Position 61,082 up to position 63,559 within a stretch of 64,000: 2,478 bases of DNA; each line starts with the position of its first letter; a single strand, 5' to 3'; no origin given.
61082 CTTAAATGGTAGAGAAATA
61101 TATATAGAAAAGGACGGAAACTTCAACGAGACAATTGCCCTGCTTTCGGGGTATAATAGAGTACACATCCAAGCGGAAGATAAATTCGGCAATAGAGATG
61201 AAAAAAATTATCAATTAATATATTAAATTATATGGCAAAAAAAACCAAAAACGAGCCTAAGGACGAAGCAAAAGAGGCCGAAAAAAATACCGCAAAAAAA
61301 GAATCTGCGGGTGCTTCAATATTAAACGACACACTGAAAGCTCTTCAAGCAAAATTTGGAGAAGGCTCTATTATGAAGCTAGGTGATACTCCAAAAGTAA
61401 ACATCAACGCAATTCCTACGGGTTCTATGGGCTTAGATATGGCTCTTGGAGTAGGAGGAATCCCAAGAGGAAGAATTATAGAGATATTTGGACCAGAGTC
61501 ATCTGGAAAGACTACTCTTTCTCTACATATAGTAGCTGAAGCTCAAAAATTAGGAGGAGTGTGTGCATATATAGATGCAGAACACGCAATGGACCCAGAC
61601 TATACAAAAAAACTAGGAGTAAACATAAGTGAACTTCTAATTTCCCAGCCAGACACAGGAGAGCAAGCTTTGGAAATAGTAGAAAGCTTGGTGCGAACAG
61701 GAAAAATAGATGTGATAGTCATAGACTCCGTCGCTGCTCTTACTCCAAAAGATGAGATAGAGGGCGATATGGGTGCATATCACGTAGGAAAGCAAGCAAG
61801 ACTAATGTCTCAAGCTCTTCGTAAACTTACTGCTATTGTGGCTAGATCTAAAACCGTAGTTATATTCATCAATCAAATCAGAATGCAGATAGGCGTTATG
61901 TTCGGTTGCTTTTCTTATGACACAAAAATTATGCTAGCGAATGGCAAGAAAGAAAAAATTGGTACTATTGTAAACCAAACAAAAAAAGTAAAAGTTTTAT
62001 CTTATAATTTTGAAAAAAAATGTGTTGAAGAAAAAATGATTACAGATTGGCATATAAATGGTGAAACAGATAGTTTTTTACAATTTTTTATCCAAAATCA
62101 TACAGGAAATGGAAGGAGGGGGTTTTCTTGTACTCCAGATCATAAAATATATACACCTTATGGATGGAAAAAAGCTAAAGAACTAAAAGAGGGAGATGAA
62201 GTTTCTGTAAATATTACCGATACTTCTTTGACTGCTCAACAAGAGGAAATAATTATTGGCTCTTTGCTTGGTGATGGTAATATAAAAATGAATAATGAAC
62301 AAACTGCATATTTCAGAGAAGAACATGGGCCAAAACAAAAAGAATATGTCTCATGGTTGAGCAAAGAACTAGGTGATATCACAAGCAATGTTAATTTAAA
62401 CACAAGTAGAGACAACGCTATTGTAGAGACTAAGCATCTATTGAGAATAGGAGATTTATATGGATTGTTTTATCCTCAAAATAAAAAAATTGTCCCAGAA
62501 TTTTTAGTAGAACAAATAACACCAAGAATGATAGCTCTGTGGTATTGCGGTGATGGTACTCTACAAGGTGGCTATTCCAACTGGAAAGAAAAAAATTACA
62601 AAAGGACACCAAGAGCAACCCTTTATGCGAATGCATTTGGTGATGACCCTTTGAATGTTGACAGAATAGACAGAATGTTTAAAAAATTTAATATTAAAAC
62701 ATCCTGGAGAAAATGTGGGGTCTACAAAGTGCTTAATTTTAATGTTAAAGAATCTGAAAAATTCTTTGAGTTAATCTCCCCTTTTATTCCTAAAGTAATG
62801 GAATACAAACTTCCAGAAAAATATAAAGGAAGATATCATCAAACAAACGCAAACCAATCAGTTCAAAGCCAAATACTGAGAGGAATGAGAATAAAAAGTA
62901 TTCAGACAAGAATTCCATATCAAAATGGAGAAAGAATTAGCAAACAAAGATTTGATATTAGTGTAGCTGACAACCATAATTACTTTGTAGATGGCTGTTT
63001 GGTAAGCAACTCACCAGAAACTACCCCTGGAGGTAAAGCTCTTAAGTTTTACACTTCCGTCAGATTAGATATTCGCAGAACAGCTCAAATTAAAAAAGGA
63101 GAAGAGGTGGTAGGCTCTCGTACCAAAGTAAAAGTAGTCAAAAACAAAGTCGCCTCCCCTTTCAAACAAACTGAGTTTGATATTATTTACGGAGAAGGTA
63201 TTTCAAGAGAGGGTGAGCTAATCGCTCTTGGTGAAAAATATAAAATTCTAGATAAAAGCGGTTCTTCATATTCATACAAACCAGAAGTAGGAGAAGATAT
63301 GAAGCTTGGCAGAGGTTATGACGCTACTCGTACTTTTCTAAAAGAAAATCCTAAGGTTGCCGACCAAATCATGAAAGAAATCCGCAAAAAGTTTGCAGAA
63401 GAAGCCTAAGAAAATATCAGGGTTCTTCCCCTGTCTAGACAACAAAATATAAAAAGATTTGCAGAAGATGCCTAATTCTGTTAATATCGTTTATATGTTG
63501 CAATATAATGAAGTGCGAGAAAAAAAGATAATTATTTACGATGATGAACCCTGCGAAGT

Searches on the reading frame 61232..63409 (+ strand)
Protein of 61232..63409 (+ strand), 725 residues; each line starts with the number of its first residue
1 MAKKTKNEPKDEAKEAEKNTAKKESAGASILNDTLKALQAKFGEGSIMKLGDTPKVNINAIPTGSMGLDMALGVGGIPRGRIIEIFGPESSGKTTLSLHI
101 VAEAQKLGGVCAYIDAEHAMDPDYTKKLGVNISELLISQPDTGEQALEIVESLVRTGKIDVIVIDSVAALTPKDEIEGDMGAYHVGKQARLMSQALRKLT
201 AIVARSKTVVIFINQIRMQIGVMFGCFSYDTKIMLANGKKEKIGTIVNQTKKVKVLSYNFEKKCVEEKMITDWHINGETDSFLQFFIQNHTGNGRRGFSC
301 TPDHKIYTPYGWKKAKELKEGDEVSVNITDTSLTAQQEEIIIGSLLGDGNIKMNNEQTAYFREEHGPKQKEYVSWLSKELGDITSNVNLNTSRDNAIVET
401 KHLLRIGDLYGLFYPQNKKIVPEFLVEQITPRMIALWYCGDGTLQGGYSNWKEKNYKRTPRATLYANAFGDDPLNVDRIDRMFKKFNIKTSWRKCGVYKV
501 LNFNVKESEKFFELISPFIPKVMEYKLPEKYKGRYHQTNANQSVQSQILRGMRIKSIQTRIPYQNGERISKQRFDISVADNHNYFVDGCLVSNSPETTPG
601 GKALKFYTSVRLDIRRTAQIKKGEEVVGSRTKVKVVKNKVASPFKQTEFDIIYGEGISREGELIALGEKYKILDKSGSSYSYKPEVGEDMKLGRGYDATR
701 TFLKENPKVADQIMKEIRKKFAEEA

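Call 53: search_protein_families(library=pfam, proteins=[window:61232-63409:+], max_evalue=0.01)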
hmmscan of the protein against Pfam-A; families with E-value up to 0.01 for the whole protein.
window:61232-63409:+ (725 aa): 11 families
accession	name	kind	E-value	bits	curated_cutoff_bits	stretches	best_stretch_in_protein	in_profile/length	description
PF00154.27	RecA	-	1.9e-128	427.9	27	2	30-226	2-198/262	recA bacterial DNA recombination protein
PF03161.18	LAGLIDADG_2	-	1.8e-23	83.7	25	1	339-511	2-168/168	LAGLIDADG DNA endonuclease family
PF21096.2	RecA_C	-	3.3e-14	53.2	27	1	661-721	1-56/57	RecA C-terminal domain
PF06745.19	ATPase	-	1.4e-08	34.8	26.6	1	61-137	1-79/231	KaiC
PF08423.17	Rad51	-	6.5e-08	32.6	22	1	58-231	5-190/244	Rad51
PF14890.11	Intein_splicing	-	1.3e-07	31.9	35.8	1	233-593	1-155/155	Intein splicing domain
PF01637.24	ATPase_2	-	3.1e-05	24.4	33.2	1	81-216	21-119/225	ATPase domain predominantly from Archaea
PF07591.16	PT-HINT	-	0.00056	20.6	27.7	0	253-325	18-88/137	Pretoxin HINT domain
PF13481.12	AAA_25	-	0.00056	20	27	0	75-175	28-160/195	AAA domain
PF13401.12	AAA_22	-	0.0026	18.5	27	1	81-175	6-97/130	AAA domain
PF02283.22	CobU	-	0.0094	16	27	0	85-220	3-129/168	Cobinamide kinase / cobinamide phosphate guanyltransferase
